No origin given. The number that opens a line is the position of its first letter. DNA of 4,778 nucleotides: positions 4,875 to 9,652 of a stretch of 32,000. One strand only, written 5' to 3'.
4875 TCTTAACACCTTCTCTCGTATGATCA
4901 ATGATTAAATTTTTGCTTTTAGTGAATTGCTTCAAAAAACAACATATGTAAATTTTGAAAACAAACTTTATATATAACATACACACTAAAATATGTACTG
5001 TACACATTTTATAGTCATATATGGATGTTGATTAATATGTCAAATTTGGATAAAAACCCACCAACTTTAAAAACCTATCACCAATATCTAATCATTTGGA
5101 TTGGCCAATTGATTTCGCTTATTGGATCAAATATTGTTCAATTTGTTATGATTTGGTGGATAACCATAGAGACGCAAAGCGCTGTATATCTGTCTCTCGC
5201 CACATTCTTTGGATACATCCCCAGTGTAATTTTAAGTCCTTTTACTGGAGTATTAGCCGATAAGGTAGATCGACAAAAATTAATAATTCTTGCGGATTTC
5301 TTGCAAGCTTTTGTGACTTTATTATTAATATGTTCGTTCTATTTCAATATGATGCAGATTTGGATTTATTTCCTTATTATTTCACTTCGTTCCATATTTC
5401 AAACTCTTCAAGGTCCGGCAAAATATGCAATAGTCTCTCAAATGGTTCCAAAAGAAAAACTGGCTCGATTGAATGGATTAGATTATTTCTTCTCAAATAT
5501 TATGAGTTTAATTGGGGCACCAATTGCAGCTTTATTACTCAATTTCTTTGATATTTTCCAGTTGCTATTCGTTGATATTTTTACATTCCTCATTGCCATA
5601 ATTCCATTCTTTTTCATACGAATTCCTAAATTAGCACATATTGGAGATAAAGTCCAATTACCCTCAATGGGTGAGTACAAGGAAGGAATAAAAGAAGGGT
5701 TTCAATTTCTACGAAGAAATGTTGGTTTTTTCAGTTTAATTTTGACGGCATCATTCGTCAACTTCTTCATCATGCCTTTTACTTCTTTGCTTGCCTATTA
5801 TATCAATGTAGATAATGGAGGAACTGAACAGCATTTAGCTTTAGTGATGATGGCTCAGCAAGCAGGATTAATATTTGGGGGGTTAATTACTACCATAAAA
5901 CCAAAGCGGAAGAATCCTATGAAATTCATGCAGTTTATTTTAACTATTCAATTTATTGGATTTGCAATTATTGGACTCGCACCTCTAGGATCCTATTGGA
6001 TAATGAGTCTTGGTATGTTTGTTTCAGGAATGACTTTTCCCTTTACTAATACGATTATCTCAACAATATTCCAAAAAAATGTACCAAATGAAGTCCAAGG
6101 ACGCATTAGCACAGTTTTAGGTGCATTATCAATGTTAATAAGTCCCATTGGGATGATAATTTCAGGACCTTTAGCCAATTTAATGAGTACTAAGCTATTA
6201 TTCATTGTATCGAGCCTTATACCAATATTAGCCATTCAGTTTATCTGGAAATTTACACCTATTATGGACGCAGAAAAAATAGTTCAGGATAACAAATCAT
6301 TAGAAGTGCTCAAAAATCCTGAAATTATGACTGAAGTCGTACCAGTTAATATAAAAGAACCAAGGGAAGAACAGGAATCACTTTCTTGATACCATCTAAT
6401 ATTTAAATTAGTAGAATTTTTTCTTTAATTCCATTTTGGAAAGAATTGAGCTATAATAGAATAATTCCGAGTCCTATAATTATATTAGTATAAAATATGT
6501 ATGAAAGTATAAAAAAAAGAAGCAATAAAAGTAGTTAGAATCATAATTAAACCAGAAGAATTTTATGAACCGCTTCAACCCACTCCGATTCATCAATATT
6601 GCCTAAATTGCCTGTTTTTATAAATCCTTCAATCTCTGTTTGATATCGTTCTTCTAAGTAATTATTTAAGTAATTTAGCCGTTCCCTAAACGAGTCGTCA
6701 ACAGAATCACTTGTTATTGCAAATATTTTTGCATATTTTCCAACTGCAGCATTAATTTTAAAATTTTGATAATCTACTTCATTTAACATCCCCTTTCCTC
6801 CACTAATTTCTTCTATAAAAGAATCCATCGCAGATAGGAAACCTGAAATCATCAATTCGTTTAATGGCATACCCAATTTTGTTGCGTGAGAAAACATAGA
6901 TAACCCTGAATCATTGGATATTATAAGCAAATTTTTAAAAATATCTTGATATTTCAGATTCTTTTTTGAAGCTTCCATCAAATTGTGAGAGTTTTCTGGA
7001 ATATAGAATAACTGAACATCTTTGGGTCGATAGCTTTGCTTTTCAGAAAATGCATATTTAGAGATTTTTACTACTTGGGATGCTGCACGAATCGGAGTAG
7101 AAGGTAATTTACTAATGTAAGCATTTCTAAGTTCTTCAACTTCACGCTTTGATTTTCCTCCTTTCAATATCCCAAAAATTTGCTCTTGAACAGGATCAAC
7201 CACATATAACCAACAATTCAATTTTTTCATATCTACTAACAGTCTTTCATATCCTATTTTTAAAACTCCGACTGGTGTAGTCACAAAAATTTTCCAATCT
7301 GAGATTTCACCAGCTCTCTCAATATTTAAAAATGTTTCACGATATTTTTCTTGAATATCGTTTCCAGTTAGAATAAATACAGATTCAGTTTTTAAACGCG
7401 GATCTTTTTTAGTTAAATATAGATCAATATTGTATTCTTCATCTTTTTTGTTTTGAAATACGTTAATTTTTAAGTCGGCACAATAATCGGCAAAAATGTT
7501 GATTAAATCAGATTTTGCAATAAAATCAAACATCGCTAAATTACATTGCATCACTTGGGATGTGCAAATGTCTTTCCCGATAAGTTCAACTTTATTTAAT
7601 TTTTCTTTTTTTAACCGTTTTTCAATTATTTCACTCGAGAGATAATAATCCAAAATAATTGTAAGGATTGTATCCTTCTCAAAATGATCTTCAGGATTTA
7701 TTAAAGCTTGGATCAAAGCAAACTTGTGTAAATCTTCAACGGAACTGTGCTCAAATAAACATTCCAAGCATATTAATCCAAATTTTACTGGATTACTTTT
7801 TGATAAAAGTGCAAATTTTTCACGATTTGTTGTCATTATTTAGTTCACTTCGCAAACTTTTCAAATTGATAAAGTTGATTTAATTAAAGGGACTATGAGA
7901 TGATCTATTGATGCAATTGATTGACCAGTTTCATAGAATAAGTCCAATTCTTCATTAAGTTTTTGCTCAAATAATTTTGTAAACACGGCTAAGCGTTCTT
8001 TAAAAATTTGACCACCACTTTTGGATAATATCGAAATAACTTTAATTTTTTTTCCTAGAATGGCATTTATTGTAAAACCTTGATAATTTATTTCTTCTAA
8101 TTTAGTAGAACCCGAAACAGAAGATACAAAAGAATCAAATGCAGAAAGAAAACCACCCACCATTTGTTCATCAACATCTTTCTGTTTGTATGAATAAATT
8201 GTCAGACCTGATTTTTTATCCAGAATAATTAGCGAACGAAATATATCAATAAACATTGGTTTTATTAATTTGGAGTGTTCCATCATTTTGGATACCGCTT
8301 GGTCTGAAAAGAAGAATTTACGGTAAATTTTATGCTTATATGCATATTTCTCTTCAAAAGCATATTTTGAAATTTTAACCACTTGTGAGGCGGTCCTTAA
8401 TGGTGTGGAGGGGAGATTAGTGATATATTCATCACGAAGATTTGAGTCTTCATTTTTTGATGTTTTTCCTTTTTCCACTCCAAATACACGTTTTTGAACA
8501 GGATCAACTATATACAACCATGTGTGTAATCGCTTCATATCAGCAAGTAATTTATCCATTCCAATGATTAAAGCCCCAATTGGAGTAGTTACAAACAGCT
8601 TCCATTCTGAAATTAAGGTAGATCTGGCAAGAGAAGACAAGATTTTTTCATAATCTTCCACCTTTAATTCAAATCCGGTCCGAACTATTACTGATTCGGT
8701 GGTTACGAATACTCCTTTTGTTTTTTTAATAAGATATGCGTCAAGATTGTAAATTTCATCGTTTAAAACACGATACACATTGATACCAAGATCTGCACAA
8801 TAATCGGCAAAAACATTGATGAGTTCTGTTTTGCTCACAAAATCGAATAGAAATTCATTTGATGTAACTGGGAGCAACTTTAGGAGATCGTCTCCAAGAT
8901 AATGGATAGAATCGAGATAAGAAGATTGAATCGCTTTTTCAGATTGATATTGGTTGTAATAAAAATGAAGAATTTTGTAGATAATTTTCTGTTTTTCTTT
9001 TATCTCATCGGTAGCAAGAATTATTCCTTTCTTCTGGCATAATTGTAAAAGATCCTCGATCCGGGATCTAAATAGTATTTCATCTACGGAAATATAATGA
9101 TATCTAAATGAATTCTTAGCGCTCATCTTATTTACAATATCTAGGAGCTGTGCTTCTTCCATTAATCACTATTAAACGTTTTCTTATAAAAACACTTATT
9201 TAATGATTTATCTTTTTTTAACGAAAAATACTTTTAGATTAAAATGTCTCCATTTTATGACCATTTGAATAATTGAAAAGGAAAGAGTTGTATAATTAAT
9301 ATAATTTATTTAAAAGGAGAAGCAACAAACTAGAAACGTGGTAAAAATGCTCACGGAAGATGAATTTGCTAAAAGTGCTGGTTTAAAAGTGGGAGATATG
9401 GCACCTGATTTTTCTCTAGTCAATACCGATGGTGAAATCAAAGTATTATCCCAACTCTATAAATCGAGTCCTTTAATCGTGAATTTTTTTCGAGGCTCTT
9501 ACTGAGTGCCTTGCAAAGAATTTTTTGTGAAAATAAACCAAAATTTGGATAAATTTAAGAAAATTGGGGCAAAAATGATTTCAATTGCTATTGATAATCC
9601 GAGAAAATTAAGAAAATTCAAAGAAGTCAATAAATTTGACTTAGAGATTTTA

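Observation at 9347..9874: In-frame TGA at the redox-cysteine position of a peroxiredoxin-like gene: predicted UxxC selenoprotein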

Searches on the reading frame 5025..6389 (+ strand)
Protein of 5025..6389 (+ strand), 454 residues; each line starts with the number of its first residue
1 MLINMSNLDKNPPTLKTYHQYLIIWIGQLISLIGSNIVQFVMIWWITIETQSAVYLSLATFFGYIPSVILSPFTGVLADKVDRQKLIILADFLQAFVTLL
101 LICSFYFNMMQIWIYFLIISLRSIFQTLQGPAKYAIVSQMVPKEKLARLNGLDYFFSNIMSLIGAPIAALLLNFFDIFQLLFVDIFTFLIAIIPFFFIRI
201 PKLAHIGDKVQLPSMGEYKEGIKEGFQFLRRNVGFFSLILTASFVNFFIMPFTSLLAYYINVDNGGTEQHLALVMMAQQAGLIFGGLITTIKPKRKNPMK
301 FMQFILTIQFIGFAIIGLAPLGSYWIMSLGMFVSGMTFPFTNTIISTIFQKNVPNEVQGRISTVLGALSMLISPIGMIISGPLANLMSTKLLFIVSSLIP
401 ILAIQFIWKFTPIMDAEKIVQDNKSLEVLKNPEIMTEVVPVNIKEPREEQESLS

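Call 66: search_protein_families(library=pfam, proteins=[window:5025-6389:+], max_evalue=0.00001)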
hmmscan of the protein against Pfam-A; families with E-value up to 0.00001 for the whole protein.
window:5025-6389:+ (454 aa): 2 families
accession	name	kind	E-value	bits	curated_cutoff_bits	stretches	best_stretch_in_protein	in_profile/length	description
PF07690.21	MFS_1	-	3.2e-32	112.2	33.4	1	24-376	1-346/347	Major Facilitator Superfamily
PF05977.19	MFS_3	-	1.2e-23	83.8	27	1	21-436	12-416/524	Transmembrane secretion effector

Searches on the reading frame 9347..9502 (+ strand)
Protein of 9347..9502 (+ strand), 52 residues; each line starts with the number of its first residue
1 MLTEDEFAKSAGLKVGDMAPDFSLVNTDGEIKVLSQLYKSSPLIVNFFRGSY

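Call 74: list_cluster_members(proteins=[window:9347-9502:+, P0001])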
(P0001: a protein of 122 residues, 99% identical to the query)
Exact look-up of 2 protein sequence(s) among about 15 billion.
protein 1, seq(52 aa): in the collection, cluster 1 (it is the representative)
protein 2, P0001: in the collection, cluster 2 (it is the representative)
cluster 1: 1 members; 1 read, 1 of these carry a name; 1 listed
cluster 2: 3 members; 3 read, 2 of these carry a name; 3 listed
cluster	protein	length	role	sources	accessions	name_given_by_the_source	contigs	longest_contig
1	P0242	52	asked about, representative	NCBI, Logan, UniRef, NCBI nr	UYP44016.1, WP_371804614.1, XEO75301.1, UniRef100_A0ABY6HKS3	hypothetical protein NEF87_000301 [Candidatus Lokiarchaeum ossiferum] | Alkyl hydroperoxide reductase subunit C/ Thiol specific antioxidant domain-containing ... | hypothetical protein NEF87_000301 [Candidatus Lokiarchaeum sp. B-35]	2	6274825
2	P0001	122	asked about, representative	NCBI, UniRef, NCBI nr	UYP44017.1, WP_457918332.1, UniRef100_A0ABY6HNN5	hypothetical protein NEF87_000302 [Candidatus Lokiarchaeum ossiferum] | Alkyl hydroperoxide reductase subunit C/ Thiol specific antioxidant domain-containing ... | hypothetical protein NEF87_000302 [Candidatus Lokiarchaeum sp. B-35]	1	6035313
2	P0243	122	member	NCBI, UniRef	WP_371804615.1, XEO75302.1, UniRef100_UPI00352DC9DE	peroxiredoxin family protein [Candidatus Lokiarchaeum ossiferum] | peroxiredoxin family protein n=1 Tax=Candidatus Lokiarchaeum ossiferum TaxID=2951803 ...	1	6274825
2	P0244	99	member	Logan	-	-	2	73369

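Call 76: find_encoding_contigs(protein=P0242, flank=800, max_places=5)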
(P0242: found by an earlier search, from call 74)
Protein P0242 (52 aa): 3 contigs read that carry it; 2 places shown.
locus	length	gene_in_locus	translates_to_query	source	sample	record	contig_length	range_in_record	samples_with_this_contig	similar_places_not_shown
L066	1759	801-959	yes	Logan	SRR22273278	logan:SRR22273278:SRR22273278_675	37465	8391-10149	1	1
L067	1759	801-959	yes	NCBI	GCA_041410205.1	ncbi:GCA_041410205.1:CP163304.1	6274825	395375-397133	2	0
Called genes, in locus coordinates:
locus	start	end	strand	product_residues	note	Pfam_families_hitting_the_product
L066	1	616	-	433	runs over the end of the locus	-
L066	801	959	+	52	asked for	-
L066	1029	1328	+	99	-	PF00578:AhpC-TSA, PF08534:Redoxin (weak)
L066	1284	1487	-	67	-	-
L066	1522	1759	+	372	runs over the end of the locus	PF13237:Fer4_10, PF00037:Fer4 (faint), PF12838:Fer4_7 (weak), PF13183:Fer4_8 (faint), PF13187:Fer4_9 (weak), PF02754:CCG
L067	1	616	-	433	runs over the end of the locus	-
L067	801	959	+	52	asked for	-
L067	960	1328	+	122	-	PF00578:AhpC-TSA, PF08534:Redoxin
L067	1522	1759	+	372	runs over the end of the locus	PF12838:Fer4_7 (faint), PF13237:Fer4_10, PF14697:Fer4_21 (faint), PF00037:Fer4 (faint), PF13187:Fer4_9 (weak), PF02754:CCG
